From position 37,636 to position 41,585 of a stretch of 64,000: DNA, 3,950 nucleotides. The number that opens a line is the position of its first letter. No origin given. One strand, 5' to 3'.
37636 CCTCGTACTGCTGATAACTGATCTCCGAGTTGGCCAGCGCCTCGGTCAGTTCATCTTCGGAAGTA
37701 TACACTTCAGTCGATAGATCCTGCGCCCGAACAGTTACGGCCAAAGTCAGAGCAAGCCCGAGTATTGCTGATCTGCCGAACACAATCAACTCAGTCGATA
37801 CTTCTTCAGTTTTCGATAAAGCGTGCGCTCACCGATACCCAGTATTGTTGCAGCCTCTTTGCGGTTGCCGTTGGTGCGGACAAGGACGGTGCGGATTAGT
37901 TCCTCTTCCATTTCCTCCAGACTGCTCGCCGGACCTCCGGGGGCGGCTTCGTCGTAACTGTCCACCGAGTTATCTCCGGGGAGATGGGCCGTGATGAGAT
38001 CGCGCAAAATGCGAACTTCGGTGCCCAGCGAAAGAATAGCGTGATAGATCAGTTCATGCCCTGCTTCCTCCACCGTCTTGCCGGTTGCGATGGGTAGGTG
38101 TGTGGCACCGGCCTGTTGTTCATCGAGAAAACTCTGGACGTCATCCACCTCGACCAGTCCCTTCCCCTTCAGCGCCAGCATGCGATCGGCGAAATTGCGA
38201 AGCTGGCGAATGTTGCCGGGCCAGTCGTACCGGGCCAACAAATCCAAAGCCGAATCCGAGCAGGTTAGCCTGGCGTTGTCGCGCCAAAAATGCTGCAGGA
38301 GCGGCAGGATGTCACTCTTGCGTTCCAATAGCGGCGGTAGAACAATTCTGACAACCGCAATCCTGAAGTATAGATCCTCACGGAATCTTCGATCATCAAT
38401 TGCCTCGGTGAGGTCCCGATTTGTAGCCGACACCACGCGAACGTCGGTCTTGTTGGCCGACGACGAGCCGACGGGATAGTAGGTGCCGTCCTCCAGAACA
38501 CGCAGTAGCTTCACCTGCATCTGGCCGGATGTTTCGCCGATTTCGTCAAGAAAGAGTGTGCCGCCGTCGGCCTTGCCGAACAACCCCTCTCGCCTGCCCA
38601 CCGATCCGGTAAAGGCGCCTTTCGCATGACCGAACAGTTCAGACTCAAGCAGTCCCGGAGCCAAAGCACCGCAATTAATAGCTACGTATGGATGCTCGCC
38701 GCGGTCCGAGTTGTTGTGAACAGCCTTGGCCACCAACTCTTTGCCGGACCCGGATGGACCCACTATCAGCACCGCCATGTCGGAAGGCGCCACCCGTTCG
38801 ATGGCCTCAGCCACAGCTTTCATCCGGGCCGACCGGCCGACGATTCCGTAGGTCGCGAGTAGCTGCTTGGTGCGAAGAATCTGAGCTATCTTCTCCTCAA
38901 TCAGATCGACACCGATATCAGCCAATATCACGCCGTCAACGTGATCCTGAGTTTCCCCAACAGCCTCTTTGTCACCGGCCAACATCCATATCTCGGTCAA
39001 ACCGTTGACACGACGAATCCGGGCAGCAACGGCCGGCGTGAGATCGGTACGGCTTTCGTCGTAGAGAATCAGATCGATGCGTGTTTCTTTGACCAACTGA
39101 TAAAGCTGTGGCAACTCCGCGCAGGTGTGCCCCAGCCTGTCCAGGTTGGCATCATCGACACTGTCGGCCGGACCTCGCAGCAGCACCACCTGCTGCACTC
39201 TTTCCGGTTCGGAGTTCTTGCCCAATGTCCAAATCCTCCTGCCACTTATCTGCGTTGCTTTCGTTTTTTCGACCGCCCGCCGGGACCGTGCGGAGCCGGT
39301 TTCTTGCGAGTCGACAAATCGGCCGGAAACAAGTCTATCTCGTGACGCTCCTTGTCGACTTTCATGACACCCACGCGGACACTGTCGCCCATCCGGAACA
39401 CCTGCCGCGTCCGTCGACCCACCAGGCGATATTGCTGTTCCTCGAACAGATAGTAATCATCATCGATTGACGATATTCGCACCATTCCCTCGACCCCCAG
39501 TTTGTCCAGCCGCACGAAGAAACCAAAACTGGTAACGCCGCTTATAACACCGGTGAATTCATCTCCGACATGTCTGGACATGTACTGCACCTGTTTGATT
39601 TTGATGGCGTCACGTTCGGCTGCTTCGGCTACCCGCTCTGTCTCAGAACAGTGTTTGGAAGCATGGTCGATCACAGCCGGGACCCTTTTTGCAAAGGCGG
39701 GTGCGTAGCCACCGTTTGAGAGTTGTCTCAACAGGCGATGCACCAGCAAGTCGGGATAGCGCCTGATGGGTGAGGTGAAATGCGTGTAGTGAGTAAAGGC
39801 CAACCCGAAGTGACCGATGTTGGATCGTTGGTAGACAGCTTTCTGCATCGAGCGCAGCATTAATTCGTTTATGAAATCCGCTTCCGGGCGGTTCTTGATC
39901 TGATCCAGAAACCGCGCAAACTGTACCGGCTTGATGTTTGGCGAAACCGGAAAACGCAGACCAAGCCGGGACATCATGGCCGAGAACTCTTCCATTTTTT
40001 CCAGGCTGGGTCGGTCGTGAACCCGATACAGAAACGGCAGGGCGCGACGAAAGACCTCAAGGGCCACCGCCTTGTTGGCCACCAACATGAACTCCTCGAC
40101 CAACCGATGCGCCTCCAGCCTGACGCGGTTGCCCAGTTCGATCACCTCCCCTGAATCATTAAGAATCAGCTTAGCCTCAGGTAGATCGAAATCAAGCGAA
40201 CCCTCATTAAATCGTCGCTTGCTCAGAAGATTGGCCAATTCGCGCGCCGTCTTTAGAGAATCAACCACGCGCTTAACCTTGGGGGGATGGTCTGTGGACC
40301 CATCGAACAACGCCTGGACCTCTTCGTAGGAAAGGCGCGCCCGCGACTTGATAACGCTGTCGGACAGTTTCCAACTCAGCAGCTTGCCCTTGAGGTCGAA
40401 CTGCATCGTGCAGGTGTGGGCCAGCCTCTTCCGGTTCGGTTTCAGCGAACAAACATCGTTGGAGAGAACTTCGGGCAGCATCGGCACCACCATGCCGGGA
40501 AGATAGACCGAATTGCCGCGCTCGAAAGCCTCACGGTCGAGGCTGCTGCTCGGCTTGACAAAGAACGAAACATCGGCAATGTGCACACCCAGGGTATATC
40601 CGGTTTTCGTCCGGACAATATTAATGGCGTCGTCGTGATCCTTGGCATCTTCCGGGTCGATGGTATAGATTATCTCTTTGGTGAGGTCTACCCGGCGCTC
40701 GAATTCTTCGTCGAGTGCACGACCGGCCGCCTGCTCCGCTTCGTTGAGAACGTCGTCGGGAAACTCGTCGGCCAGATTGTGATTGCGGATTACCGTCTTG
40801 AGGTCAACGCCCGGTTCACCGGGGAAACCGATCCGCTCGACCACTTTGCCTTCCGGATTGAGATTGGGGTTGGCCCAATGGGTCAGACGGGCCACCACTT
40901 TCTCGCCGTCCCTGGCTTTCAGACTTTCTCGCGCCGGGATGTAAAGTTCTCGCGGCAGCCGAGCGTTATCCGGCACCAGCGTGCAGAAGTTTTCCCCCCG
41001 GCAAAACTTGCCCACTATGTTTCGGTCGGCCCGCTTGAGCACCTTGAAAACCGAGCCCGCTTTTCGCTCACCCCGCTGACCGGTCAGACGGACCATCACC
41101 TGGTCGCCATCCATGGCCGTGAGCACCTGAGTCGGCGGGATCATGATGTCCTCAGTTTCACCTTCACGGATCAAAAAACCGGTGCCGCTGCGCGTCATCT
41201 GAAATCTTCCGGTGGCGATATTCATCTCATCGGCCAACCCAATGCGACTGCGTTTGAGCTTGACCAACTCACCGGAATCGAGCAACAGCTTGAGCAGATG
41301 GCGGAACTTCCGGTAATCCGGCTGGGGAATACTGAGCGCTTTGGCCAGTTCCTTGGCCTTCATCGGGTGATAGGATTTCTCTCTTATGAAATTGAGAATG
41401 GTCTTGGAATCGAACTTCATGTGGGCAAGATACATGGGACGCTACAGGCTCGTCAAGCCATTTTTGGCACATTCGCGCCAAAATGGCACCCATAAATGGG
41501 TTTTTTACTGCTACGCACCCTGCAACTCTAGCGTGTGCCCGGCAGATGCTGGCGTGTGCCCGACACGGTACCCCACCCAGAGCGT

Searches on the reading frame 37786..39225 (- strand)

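Call 7: search_protein_families(library=pfam, proteins=[window:37786-39225:-])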
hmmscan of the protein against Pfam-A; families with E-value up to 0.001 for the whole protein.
window:37786-39225:- (479 aa): 10 families
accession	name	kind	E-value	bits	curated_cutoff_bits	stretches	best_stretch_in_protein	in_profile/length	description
PF00158.32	Sigma54_activat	-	4.2e-66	222.2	20.2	1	128-294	1-167/168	Sigma-54 interaction domain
PF14532.12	Sigma54_activ_2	-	7.2e-22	78.6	25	1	129-299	1-138/138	Sigma-54 interaction domain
PF25601.1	AAA_lid_14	-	6.2e-17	61.6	27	1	301-374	2-81/87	AAA+ ATPase lid domain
PF02954.25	HTH_8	-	1.7e-14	53.7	22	1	435-476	1-42/42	Bacterial regulatory protein, Fis family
PF00004.35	AAA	-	4.6e-06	27.5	21.2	1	152-287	1-129/131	ATPase family associated with various cellular activities (AAA)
PF07728.20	AAA_5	-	6.8e-06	26.6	22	1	152-270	2-123/139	AAA domain (dynein-related subfamily)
PF07724.20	AAA_2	-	9.4e-06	26.2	27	1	151-280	5-135/166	AAA domain (Cdc48 subfamily)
PF13191.12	AAA_16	-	7e-05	23.8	32.6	1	129-184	3-59/167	AAA ATPase domain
PF01078.27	Mg_chelatase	-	0.00066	19.6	20.3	0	140-170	13-43/207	Magnesium chelatase, subunit ChlI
PF20703.3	nSTAND1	-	0.0009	19.4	27.1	0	134-163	19-47/379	Novel STAND NTPase 1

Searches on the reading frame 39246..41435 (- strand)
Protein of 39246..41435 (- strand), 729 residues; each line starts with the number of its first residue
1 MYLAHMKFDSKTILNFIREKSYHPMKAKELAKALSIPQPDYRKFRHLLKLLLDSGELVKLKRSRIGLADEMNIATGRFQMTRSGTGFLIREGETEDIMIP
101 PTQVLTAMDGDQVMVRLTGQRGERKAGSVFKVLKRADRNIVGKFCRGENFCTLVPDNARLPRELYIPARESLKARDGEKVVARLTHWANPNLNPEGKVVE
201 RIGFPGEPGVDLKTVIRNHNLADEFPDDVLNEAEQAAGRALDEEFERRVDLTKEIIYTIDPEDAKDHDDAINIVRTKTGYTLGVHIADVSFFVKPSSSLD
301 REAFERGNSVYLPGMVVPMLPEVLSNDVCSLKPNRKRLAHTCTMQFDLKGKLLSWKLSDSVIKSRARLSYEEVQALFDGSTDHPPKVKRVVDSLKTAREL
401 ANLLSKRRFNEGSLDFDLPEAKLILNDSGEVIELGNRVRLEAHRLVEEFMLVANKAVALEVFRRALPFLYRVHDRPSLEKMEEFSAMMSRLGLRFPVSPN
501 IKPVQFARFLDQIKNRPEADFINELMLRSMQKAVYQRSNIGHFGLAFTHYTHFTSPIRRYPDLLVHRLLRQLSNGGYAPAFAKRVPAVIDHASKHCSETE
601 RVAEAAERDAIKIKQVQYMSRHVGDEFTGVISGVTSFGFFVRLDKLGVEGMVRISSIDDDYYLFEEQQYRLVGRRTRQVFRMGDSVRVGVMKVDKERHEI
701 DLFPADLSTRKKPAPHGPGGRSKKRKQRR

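Call 7: search_protein_families(library=pfam, proteins=[window:39246-41435:-])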
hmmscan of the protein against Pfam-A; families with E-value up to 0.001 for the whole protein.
window:39246-41435:- (729 aa): 5 families
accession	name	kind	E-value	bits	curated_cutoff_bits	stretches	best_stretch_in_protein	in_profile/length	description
PF00773.25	RNB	-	2e-113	379.4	29.3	1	248-572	1-323/326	RNB domain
PF17876.7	CSD2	-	1.3e-26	92.9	26.2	1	153-226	2-74/74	Cold shock domain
PF08206.17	OB_RNB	-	2.5e-17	62.7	24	1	76-130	1-56/58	Ribonuclease B OB domain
PF00575.29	S1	-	2.3e-14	54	22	1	623-702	4-71/74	S1 RNA binding domain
PF17849.7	OB_Dis3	-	5.9e-05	23.5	22.8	1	150-219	1-76/77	Dis3-like cold-shock domain 2 (CSD2)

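Call 32: list_cluster_members(proteins=[window:39246-41435:-, window:42433-43710:+, window:20920-23103:+, window:10374-13892:+, window:51396-54923:+, window:15993-17942:+])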
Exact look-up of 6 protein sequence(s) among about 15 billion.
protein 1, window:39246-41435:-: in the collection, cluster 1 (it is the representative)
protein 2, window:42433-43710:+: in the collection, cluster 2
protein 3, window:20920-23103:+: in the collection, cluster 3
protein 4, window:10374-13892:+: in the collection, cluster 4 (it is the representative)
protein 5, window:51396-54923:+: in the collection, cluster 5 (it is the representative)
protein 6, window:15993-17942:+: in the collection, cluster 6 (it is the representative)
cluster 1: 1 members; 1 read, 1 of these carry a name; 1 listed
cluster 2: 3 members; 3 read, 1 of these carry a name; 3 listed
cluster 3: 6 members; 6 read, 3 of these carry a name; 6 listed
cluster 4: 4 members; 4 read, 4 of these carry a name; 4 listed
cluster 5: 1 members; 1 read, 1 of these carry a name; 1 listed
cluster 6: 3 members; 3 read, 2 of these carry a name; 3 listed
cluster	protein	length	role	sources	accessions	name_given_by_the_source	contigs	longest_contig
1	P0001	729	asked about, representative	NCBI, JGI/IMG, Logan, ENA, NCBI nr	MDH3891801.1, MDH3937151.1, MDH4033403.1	MAG: ribonuclease R [candidate division Zixibacteria bacterium] | ribonuclease R [candidate division Zixibacteria bacterium]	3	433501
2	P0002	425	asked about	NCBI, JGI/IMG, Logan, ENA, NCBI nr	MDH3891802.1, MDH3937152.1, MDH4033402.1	MAG: DUF401 family protein [candidate division Zixibacteria bacterium] | DUF401 family protein [candidate division Zixibacteria bacterium]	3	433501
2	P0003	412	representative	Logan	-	-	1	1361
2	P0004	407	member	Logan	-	-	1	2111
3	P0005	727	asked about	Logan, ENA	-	-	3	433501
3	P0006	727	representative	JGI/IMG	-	-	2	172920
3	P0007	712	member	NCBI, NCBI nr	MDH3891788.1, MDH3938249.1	MAG: bifunctional (p)ppGpp synthetase/guanosine-3',5'-bis(diphosphate) ... | bifunctional (p)ppGpp synthetase/guanosine-3',5'-bis(diphosphate) 3'-pyrophosphohydrolase ...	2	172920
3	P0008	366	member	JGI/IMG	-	GTP pyrophosphokinase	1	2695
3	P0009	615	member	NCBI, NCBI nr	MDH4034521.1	MAG: bifunctional (p)ppGpp synthetase/guanosine-3',5'-bis(diphosphate) ... | bifunctional (p)ppGpp synthetase/guanosine-3',5'-bis(diphosphate) 3'-pyrophosphohydrolase ...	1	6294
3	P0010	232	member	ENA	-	-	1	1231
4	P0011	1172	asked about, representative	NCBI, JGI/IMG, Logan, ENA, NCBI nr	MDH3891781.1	MAG: hypothetical protein OEV49_11915 [candidate division Zixibacteria bacterium] | hypothetical protein [candidate division Zixibacteria bacterium]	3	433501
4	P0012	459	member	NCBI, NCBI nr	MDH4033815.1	MAG: hypothetical protein OEV80_08450, partial [candidate division Zixibacteria bacterium] | hypothetical protein [candidate division Zixibacteria bacterium]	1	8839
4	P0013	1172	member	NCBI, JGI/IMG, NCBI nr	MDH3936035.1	MAG: hypothetical protein OEV68_01755 [candidate division Zixibacteria bacterium] | hypothetical protein [candidate division Zixibacteria bacterium]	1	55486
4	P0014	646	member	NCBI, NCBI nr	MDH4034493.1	MAG: hypothetical protein OEV80_11920, partial [candidate division Zixibacteria bacterium] | hypothetical protein [candidate division Zixibacteria bacterium]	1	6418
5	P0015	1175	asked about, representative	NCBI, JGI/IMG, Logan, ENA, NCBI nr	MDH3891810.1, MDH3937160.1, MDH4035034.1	MAG: translocation/assembly module TamB domain-containing protein [candidate division ... | translocation/assembly module TamB domain-containing protein [candidate division ...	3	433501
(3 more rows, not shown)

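Call 52: find_encoding_contigs(protein=P0006, flank=10000, max_places=6)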
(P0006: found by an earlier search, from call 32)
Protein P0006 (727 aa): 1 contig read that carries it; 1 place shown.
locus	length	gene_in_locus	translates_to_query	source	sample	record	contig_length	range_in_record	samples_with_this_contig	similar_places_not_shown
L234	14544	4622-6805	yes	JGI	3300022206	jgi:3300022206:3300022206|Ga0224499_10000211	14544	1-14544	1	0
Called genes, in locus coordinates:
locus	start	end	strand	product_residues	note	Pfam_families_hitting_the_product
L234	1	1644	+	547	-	PF00664:ABC_membrane, PF02463:SMC_N (faint), PF00005:ABC_tran, PF13304:AAA_21 (faint)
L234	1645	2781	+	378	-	PF01075:Glyco_transf_9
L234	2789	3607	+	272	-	PF00535:Glycos_transf_2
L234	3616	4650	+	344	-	PF01075:Glyco_transf_9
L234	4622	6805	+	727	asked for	PF13328:HD_4, PF01966:HD, PF04607:RelA_SpoT, PF02824:TGS, PF19296:RelA_AH, PF28438:RelA_RIS, PF01842:ACT (faint), PF13291:ACT_4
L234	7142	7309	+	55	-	-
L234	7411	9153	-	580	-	PF04389:Peptidase_M28, PF13180:PDZ_2 (weak)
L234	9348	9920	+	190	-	PF13181:TPR_8 (faint), PF13431:TPR_17 (faint), PF00515:TPR_1 (faint), PF07719:TPR_2 (faint), PF13424:TPR_12 (faint), PF13428:TPR_14 (faint), PF13371:TPR_9 (weak), PF14559:TPR_19 (weak), +1 more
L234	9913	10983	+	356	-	PF03773:ArsP_1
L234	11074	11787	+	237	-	PF18912:DZR_2, PF00156:Pribosyltran (weak)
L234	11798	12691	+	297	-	PF02899:Phage_int_SAM_1, PF00589:Phage_integrase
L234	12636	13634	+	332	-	PF00990:GGDEF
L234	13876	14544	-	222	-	?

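Call 54: find_related_loci(query=window:39246-41435:-, collection=metagenome_contigs, flank=10000)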
Query window:39246-41435:- (729 aa) in metagenome_contigs; peptide patterns used: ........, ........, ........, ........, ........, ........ (x = any residue, [..] = any of these).
279 stretches matched a pattern; 150 encode a relative of the query (tblastn E <= 1e-3); the best 80 are kept; 80 distinct loci.
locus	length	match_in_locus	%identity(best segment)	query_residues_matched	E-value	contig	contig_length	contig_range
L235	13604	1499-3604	79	1-702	0e+0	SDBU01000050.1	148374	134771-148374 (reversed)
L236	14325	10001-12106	66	2-705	0e+0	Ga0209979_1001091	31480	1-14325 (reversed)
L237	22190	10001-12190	65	2-726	0e+0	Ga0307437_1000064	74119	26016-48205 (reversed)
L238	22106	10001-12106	66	2-705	0e+0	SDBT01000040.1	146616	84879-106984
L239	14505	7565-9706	65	6-725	0e+0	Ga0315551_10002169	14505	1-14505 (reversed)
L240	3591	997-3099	65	2-703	0e+0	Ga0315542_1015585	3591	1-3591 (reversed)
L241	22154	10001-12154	63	8-725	0e+0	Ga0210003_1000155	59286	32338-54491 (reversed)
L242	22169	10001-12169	73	2-729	0e+0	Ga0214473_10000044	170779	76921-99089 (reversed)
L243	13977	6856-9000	64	3-717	0e+0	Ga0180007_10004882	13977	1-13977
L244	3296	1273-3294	65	3-671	0e+0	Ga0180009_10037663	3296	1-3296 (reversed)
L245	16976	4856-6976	62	2-719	0e+0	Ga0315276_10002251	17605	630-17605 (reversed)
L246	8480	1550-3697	62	6-727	0e+0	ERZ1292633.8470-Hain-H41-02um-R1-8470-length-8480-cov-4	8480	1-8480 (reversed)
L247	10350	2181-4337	60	2-723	0e+0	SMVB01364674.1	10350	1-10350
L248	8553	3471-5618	62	6-727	0e+0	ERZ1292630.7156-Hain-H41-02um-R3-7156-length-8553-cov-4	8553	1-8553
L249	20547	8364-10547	61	2-729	0e+0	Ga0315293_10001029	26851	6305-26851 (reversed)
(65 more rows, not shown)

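Call 61: search_protein_families(library=pfam, proteins=[L236:2075-2536:-], max_evalue=0.01)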
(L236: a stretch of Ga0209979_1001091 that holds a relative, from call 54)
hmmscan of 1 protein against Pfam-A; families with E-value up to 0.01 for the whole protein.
L236:2075-2536:- (154 aa): 1 family
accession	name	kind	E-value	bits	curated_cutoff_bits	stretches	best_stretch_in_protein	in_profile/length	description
PF01797.21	Y1_Tnp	-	1.9e-09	38.1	23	1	14-87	11-82/121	Transposase IS200 like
